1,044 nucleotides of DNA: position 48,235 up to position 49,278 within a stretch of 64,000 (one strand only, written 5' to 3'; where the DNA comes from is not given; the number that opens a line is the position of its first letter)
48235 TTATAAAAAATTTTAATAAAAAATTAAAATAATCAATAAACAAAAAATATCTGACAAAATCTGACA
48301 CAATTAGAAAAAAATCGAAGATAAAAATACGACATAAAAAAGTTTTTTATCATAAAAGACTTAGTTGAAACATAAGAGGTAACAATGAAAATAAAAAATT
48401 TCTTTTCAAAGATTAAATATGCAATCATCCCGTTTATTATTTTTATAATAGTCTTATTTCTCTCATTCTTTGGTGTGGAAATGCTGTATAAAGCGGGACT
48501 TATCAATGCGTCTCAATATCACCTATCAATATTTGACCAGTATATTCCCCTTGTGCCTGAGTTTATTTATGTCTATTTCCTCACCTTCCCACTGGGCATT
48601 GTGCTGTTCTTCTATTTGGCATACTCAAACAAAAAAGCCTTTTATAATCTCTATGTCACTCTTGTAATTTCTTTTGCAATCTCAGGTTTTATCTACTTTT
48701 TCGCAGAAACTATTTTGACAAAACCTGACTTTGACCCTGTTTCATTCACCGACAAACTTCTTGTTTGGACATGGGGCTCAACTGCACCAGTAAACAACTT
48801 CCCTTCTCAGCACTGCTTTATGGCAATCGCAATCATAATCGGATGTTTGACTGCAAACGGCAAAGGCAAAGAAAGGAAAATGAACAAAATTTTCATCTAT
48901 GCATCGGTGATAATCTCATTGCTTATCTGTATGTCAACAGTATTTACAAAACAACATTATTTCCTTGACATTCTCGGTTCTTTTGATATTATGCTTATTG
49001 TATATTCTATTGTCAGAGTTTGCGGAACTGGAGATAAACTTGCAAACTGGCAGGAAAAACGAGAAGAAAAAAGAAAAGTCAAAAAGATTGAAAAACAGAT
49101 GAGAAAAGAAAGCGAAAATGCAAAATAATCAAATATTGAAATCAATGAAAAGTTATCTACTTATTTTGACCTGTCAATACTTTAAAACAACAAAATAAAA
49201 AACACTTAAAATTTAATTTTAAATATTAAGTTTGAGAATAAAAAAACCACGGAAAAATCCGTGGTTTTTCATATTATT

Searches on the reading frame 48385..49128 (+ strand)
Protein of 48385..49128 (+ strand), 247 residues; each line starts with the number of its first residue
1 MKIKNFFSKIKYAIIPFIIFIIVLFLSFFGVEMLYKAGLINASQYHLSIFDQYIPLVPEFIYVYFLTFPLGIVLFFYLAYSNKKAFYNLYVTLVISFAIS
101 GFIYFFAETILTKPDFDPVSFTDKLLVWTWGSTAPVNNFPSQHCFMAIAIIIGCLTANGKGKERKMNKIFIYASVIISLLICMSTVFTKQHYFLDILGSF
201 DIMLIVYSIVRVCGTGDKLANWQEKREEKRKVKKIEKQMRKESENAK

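Call 16: search_protein_families(library=pfam, proteins=[window:48385-49128:+], max_evalue=0.01)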
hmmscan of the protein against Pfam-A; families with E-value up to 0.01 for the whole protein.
window:48385-49128:+ (247 aa): 3 families
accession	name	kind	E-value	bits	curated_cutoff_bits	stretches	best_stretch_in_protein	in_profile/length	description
PF14378.12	PAP2_3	-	4.4e-08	33.6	27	1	59-207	33-188/190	PAP2 superfamily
PF01569.27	PAP2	-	1e-07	32.2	27.2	1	90-210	2-121/130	PAP2 superfamily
PF20394.4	DUF6688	-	5.2e-06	26.7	26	1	8-105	31-132/248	DUF6688 N-terminal domain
